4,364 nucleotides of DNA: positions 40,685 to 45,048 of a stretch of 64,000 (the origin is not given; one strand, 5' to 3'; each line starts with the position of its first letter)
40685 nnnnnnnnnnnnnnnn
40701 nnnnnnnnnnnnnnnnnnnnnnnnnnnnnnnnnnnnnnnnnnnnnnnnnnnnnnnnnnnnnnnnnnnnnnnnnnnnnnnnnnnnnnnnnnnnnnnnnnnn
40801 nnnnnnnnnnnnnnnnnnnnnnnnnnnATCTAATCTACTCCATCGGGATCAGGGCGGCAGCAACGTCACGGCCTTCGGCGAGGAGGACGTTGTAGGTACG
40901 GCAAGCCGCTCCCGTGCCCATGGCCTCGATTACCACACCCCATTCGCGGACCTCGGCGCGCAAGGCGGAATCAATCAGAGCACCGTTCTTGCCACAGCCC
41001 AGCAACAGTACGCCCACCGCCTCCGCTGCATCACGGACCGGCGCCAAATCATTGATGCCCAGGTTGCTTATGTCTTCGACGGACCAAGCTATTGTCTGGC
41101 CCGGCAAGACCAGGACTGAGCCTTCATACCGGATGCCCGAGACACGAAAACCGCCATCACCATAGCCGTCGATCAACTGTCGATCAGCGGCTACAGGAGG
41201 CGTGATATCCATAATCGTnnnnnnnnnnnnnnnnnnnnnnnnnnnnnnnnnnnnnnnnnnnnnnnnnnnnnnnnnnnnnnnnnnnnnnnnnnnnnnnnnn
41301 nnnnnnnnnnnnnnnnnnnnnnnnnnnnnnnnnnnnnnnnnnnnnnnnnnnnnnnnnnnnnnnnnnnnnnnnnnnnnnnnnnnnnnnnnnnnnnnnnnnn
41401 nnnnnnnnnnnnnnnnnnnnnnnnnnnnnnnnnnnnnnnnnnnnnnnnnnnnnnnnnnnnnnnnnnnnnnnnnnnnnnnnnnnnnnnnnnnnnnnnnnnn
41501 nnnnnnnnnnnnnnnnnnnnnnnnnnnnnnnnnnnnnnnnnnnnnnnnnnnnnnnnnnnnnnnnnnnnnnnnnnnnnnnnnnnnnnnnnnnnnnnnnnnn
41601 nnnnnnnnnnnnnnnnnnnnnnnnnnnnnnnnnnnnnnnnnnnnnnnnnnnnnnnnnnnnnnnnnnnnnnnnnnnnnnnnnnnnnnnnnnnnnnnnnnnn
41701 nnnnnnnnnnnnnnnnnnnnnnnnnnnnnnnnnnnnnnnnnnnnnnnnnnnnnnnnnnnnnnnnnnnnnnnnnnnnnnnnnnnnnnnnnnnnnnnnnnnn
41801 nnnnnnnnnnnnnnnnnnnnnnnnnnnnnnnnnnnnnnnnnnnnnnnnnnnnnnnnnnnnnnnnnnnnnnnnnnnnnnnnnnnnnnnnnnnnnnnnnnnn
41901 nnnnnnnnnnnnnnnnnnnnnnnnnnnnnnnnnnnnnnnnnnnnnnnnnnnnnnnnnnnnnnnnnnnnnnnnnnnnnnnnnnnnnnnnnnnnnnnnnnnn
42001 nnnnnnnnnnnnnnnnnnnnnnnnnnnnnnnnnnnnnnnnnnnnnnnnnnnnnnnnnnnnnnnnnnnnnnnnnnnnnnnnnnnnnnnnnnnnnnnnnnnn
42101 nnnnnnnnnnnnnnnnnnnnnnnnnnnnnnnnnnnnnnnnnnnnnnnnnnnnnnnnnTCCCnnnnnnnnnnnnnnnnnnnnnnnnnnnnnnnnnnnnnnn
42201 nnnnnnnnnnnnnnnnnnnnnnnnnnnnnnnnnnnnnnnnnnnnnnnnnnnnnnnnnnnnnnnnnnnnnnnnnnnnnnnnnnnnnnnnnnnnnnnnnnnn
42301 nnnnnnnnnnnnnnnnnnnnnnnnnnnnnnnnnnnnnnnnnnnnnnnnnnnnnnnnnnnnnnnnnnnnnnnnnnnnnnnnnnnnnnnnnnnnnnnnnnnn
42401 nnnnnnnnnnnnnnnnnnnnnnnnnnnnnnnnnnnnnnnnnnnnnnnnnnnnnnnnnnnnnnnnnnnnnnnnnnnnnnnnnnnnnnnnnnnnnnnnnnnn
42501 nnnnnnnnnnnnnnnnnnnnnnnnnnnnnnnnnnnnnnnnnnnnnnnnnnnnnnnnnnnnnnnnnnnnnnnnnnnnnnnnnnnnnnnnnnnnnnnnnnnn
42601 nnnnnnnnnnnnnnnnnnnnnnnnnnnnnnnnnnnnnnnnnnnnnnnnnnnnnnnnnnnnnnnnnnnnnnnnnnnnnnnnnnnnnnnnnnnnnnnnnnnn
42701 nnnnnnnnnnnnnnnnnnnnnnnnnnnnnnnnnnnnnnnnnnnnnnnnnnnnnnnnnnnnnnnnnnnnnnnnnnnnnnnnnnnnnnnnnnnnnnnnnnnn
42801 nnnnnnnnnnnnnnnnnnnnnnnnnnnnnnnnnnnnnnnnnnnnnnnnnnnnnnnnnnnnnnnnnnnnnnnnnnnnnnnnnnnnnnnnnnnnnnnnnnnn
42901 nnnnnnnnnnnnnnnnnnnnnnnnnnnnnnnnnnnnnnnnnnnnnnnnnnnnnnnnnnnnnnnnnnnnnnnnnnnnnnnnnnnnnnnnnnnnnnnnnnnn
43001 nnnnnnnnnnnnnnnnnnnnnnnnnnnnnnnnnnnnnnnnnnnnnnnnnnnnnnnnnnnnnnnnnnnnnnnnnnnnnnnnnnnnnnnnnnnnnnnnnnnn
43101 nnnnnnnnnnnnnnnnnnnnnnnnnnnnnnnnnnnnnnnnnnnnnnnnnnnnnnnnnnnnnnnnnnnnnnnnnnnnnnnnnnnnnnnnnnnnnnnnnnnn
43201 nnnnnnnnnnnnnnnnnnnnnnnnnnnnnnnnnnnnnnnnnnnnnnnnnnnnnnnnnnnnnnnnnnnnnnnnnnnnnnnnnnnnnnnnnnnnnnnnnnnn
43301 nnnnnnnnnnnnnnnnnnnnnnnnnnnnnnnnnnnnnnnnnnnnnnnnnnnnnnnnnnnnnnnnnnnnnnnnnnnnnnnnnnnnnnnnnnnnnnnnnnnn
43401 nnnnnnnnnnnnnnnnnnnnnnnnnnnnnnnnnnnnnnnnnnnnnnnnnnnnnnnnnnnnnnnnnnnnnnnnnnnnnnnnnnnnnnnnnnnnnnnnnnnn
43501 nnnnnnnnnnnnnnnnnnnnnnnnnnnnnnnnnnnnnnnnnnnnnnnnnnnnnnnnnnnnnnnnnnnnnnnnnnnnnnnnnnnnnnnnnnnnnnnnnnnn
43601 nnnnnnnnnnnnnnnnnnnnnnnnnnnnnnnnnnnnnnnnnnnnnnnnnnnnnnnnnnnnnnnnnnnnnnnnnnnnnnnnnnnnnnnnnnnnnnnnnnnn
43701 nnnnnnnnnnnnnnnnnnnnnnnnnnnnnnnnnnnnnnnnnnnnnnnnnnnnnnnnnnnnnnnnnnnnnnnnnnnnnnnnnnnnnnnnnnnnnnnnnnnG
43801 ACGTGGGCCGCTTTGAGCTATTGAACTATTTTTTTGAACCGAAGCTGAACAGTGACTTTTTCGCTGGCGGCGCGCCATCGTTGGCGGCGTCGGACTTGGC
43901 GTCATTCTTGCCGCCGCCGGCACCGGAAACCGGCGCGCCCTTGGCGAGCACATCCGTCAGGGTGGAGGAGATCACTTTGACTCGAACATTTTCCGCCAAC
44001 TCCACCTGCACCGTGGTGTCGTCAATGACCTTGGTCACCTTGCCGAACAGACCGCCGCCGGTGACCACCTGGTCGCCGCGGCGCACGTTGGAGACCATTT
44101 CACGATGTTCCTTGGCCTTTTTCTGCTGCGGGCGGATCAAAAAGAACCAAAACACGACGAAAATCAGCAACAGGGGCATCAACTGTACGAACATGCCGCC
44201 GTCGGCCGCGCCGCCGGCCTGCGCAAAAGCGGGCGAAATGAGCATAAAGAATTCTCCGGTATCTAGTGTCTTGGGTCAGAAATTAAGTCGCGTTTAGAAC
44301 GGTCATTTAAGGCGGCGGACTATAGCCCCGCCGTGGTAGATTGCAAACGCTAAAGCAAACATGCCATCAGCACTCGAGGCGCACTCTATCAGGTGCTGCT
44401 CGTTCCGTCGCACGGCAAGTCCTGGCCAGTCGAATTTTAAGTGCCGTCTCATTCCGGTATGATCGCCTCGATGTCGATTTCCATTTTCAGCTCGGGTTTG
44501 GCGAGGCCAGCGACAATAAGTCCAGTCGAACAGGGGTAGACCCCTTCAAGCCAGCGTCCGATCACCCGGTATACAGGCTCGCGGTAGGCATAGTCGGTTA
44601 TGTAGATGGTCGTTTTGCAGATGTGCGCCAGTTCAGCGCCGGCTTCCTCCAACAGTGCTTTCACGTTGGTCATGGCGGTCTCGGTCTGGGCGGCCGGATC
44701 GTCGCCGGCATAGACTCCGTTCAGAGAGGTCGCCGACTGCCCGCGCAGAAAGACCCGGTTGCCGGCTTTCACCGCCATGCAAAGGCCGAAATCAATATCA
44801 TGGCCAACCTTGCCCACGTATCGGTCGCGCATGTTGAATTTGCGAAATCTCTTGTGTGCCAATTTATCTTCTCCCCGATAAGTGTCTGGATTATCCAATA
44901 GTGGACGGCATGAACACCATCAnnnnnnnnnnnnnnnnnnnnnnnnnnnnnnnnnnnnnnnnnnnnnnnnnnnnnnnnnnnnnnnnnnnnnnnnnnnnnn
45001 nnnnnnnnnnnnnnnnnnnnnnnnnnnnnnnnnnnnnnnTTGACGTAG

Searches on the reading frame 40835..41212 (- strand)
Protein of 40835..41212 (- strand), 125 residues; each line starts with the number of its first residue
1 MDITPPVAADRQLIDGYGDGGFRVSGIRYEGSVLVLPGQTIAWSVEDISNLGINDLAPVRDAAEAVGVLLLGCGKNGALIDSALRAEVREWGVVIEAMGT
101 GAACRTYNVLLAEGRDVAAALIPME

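Call 33: search_protein_families(library=pfam, proteins=[window:40835-41212:-], max_evalue=0.01)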
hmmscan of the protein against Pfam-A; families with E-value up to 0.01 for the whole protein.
window:40835-41212:- (125 aa): 1 family
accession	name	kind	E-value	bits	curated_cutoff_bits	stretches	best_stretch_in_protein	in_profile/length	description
PF04430.19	DUF498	-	1.7e-31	108.9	33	1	14-122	1-109/109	Protein of unknown function (DUF498/DUF598)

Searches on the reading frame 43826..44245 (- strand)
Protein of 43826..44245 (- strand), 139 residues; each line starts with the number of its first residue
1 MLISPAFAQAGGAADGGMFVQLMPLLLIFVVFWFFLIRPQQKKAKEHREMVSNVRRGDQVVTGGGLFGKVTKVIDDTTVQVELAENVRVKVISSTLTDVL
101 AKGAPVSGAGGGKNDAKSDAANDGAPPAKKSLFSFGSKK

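Call 3: search_protein_families(library=pfam, proteins=[window:43826-44245:-], max_evalue=0.01)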
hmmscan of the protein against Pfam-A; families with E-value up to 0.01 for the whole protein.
window:43826-44245:- (139 aa): 1 family
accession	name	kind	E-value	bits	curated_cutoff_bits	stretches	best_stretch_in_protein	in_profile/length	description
PF02699.20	YajC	-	5.4e-29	100.3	28.2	1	21-94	2-74/78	Preprotein translocase subunit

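Call 4: search_protein_families(library=ncbifam, proteins=[window:43826-44245:-], max_evalue=0.01)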
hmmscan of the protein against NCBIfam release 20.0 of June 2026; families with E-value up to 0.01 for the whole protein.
window:43826-44245:- (139 aa): 2 families
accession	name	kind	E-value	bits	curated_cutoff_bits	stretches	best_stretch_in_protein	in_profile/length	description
TIGR00739.1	yajC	equivalog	8.8e-27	93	44.2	1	18-100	2-83/84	preprotein translocase subunit YajC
NF005100.0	PRK06531.1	equivalog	3.8e-09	36.5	129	1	25-76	8-59/121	preprotein translocase subunit YajC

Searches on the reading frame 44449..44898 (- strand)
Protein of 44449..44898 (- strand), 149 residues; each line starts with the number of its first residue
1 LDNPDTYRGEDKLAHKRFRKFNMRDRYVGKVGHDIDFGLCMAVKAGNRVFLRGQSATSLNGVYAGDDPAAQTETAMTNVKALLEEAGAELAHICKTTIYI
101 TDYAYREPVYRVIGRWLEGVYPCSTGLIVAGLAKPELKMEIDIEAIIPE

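Call 3: search_protein_families(library=pfam, proteins=[window:44449-44898:-], max_evalue=0.01)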
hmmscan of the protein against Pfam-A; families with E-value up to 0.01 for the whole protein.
window:44449-44898:- (149 aa): 1 family
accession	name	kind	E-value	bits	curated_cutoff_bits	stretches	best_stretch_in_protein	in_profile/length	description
PF01042.26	Ribonuc_L-PSP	-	4.9e-18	65.7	27.3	1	42-146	14-120/121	Endoribonuclease L-PSP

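Call 4: search_protein_families(library=ncbifam, proteins=[window:44449-44898:-], max_evalue=0.01)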
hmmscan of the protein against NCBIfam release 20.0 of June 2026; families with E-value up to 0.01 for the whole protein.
window:44449-44898:- (149 aa): 3 families
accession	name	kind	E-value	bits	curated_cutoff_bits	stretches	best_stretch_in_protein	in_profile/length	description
TIGR00004.1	TIGR00004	subfamily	5.3e-14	52.5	106.25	1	41-144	18-122/125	Rid family detoxifying hydrolase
TIGR03610.1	RutC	equivalog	3.6e-08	33.6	169.1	1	59-142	39-121/127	pyrimidine utilization protein C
NF008490.0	PRK11401.1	equivalog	2.1e-07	30.9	222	1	42-145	20-125/129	enamine/imine deaminase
